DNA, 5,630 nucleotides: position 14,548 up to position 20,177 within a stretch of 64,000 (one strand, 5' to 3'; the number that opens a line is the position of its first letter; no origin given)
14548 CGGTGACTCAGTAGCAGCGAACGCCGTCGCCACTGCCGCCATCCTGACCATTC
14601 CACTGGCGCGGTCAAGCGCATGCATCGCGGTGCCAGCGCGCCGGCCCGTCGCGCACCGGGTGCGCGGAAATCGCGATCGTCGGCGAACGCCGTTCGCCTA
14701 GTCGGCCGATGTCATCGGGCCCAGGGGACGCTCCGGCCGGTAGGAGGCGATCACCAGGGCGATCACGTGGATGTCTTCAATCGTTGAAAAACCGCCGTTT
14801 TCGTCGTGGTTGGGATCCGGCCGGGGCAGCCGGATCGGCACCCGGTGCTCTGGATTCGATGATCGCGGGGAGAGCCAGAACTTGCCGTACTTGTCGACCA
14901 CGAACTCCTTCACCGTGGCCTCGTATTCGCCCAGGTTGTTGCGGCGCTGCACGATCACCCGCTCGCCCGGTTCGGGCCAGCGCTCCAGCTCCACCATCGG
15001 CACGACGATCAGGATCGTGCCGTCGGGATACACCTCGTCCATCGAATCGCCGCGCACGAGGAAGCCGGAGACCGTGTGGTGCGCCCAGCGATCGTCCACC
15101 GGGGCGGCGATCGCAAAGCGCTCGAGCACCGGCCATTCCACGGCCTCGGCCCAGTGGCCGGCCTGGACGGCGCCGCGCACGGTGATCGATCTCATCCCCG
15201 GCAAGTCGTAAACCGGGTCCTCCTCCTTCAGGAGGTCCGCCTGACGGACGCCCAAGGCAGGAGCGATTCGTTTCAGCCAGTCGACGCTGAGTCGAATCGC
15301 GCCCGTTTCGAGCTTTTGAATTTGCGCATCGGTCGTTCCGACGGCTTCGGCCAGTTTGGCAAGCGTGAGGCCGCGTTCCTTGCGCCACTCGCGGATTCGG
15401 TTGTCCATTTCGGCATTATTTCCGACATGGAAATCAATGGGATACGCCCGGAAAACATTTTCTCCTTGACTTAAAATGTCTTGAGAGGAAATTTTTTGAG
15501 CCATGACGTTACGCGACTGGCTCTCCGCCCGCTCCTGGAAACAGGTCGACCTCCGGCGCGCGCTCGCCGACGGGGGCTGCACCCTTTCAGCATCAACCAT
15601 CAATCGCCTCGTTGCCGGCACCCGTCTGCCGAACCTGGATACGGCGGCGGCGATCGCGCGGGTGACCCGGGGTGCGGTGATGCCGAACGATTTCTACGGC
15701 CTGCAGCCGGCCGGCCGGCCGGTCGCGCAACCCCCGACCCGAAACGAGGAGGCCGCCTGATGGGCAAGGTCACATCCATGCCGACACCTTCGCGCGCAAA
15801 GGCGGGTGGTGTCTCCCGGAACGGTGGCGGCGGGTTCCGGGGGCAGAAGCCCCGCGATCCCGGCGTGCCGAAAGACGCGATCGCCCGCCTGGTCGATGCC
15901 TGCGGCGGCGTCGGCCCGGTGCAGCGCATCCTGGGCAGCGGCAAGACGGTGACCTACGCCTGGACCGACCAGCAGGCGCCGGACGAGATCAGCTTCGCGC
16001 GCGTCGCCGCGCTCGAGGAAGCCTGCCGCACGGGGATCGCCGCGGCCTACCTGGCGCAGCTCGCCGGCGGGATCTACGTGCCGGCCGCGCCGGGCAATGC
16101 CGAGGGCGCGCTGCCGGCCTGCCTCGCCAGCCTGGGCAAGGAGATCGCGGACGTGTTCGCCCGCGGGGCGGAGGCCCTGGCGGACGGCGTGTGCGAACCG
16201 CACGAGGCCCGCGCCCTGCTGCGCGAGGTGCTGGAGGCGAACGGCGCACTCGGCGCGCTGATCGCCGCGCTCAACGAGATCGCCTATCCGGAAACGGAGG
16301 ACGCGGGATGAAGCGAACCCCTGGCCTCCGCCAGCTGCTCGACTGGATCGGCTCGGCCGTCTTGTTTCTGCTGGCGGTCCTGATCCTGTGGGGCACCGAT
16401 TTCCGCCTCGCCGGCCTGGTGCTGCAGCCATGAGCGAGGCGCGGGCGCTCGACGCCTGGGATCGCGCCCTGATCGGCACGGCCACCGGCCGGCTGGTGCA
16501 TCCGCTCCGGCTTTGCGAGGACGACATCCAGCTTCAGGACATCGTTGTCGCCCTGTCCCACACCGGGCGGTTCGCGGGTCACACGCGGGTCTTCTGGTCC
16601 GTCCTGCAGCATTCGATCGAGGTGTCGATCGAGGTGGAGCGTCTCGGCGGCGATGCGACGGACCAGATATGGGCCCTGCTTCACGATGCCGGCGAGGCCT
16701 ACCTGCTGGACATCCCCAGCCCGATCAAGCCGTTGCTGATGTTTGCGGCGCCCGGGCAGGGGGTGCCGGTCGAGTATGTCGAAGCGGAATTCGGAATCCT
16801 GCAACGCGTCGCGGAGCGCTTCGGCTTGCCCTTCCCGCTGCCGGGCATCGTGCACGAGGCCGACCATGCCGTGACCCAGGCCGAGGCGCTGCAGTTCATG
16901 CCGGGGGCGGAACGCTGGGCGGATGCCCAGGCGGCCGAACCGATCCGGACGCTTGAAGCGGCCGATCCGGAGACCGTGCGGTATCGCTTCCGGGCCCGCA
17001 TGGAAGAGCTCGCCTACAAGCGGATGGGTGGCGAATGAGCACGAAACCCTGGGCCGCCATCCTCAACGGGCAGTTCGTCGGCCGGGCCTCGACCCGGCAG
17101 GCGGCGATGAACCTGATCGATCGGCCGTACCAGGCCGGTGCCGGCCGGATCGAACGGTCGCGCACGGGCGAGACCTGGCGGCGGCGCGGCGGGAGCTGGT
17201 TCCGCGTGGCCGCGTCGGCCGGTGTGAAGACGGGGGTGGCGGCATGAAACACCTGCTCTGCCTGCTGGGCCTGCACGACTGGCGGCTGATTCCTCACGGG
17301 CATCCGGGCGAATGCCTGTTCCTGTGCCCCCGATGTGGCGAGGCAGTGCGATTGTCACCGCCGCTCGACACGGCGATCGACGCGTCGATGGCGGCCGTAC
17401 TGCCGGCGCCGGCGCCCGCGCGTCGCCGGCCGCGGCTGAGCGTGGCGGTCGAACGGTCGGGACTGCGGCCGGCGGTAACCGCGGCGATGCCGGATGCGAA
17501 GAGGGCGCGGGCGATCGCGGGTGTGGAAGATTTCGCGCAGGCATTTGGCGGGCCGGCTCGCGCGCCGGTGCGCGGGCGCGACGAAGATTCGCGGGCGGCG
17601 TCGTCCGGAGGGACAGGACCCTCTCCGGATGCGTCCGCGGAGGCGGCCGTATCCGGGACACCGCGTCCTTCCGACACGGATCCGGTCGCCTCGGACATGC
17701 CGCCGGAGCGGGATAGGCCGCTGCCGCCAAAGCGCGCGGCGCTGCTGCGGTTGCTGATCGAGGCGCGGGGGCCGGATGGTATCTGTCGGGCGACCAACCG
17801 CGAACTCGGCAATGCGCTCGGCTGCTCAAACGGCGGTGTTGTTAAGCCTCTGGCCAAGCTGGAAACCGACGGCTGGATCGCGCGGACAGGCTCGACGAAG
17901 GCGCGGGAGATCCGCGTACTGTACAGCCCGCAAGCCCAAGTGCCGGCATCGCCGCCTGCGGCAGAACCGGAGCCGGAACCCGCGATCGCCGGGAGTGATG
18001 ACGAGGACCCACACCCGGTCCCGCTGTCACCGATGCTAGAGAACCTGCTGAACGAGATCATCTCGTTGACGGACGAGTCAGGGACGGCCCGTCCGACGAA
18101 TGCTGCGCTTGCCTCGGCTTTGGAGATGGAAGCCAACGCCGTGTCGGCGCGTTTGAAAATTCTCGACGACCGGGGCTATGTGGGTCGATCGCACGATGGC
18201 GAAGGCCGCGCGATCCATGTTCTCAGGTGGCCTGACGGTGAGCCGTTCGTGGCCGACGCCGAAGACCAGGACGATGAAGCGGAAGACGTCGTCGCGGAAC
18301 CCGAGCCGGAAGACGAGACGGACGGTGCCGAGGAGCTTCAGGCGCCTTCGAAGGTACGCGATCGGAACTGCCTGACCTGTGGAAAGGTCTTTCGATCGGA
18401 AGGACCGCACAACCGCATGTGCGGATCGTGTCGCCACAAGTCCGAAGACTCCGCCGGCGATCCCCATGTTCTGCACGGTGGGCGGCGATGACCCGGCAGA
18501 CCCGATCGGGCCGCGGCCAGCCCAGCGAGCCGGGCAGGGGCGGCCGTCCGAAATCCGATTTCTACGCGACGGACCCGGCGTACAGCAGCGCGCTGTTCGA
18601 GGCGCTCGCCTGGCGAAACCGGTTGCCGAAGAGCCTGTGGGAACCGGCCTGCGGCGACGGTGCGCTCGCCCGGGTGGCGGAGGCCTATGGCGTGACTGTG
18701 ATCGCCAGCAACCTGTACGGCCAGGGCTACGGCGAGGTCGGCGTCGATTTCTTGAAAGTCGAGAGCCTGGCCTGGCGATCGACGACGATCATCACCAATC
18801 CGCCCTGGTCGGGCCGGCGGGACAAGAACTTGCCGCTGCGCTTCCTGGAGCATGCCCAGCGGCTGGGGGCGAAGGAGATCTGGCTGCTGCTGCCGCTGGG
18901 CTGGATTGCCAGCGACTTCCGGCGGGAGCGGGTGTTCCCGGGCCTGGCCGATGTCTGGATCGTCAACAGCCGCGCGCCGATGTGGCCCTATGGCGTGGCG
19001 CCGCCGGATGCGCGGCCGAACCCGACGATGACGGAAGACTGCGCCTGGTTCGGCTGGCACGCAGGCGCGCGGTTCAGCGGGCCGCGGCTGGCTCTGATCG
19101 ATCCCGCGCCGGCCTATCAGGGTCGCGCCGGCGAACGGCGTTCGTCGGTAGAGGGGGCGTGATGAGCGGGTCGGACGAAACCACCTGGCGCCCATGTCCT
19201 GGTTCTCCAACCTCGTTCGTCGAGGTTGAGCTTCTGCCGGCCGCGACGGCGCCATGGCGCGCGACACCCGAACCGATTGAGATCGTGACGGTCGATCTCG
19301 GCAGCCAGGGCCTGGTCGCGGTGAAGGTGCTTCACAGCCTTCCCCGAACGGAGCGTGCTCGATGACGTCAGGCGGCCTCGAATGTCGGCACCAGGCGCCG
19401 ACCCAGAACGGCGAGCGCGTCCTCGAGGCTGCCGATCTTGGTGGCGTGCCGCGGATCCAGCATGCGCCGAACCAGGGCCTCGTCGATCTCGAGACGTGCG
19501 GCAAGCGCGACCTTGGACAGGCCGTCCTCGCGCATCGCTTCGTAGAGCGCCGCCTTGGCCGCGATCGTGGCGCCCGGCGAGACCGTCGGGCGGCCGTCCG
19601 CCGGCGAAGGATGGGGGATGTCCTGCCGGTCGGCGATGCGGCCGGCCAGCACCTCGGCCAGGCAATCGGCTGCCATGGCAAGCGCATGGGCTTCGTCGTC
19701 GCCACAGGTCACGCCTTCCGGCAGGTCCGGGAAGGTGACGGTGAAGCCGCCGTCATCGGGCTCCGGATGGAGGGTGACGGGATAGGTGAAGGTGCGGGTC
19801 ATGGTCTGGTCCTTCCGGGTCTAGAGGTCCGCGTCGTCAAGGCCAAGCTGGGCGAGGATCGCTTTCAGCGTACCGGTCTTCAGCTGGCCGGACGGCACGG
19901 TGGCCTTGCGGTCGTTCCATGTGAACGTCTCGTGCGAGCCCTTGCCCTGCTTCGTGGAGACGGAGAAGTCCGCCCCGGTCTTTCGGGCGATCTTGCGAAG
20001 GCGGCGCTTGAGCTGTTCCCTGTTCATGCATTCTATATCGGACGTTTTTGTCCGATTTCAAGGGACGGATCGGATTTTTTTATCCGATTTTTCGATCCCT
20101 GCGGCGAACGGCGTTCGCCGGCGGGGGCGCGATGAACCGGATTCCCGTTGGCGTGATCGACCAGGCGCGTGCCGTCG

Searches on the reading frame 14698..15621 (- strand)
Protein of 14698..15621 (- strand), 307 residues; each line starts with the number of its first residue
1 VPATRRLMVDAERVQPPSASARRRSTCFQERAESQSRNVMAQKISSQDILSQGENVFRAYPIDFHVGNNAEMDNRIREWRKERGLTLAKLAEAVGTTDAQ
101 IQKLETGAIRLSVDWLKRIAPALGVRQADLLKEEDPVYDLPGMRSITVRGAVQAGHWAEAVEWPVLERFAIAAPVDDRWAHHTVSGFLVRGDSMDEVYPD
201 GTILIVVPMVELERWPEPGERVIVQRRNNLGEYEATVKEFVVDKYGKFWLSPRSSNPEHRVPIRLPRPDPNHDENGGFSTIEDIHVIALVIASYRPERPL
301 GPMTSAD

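Call 100: search_protein_families(library=pfam, proteins=[window:14698-15621:-], max_evalue=0.001)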
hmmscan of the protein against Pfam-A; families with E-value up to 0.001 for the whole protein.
window:14698-15621:- (307 aa): 5 families
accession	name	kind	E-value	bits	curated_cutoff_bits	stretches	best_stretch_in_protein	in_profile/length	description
PF13560.12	HTH_31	-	1.7e-10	41.5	27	1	75-129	5-60/64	Helix-turn-helix domain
PF01381.28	HTH_3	-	6.8e-10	39.3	23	1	76-125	1-50/55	Helix-turn-helix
PF00717.28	Peptidase_S24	-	2.2e-09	37.5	23.3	1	150-259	4-98/116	Peptidase S24-like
PF13443.12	HTH_26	-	2.2e-07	31.5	22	1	75-132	1-59/63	Cro/C1-type HTH DNA-binding domain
PF12844.13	HTH_19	-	3.2e-07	30.6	30.2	1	74-135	2-63/64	Helix-turn-helix domain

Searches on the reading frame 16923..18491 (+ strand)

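Call 8: search_protein_families(library=pfam, proteins=[window:16923-18491:+], max_evalue=0.01)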
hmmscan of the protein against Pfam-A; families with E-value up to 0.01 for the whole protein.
window:16923-18491:+ (522 aa): 9 families
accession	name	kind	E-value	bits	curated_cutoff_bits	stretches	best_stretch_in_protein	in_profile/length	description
PF01047.28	MarR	-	8.4e-07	29.2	24.6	0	290-325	18-53/59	MarR family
PF12802.13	MarR_2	-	1.6e-06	28.6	27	0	270-325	6-56/61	MarR family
PF13412.12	HTH_24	-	9.9e-06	25.5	21.9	0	388-420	15-47/48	Winged helix-turn-helix DNA-binding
PF13545.12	HTH_Crp_2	-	1e-05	25.8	27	1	274-323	7-56/70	Crp-like helix-turn-helix domain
PF01726.22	LexA_DNA_bind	-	0.00024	21.2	23.7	0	373-429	9-64/65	LexA DNA binding domain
PF13404.12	HTH_AsnC-type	-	0.0003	21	27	0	273-311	7-39/42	AsnC-type helix-turn-helix domain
PF13463.12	HTH_27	-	0.00059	20.5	22.2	0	291-332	20-62/68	Winged helix DNA-binding domain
PF01325.25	Fe_dep_repress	-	0.0017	19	26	0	368-425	2-57/60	Iron dependent repressor, N-terminal DNA binding domain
PF13730.12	HTH_36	-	0.0052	17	25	0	375-420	10-55/55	Helix-turn-helix domain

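Call 9: search_protein_families(library=phrogs, proteins=[window:16923-18491:+], max_evalue=0.01)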
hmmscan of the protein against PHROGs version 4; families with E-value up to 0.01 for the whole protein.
window:16923-18491:+ (522 aa): 11 families
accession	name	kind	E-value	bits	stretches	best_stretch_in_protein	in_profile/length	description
phrog_13335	-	unknown function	2.6e-13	51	1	470-509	47-86/99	-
phrog_678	-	DNA, RNA and nucleotide metabolism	1.5e-06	29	0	273-334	77-132/346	replication initiation O-like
phrog_270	-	DNA, RNA and nucleotide metabolism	1.2e-05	25.9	0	267-352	45-130/383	replication initiation protein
phrog_1368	-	transcription regulation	0.00019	22.2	0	291-322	29-60/101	transcriptional regulator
phrog_2880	-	DNA, RNA and nucleotide metabolism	0.00021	21.4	0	284-335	48-97/459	replication initiation protein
phrog_391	-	DNA, RNA and nucleotide metabolism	0.00042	21.1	1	269-362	17-112/298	replication initiation O-like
phrog_1123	-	unknown function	0.00077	20.3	0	392-426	48-82/112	-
phrog_19658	-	DNA, RNA and nucleotide metabolism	0.00084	19.9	0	368-420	17-69/283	replication initiation protein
phrog_186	-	DNA, RNA and nucleotide metabolism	0.0016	19.2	0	273-322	45-95/308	DnaD-like helicase loader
phrog_29395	-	unknown function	0.0021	18.1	0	388-476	20-105/531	-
phrog_3502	-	unknown function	0.0032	18.5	0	257-333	39-114/131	-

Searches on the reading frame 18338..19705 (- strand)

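Call 8: search_protein_families(library=pfam, proteins=[window:18338-19705:-], max_evalue=0.01)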
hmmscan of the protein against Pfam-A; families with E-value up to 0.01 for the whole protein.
window:18338-19705:- (455 aa): 0 families

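Call 9: search_protein_families(library=phrogs, proteins=[window:18338-19705:-], max_evalue=0.01)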
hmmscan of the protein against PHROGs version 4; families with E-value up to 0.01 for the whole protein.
window:18338-19705:- (455 aa): 1 family
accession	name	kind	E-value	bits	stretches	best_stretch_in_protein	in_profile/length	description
phrog_20884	-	unknown function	0.0024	19.2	1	360-395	40-75/130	-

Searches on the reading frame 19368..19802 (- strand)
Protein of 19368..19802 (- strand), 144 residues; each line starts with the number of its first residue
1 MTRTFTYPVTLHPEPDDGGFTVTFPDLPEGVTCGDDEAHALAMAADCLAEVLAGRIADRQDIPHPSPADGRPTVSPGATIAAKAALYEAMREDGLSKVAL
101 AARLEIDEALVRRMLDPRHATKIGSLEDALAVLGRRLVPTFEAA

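Call 100: search_protein_families(library=pfam, proteins=[window:19368-19802:-], max_evalue=0.001)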
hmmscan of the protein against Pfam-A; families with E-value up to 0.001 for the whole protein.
window:19368-19802:- (144 aa): 1 family
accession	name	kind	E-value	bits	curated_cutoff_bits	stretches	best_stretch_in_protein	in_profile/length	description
PF15919.11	HicB_lk_antitox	-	3.2e-07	30.9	27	1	7-68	1-61/123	HicB_like antitoxin of bacterial toxin-antitoxin system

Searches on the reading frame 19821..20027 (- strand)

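Call 100: search_protein_families(library=pfam, proteins=[window:19821-20027:-], max_evalue=0.001)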
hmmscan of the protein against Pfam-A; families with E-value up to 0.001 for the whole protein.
window:19821-20027:- (68 aa): 1 family
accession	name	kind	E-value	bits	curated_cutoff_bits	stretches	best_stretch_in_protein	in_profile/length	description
PF07927.17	HicA_toxin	-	2.4e-08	34.4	27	1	9-63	3-58/58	HicA toxin of bacterial toxin-antitoxin,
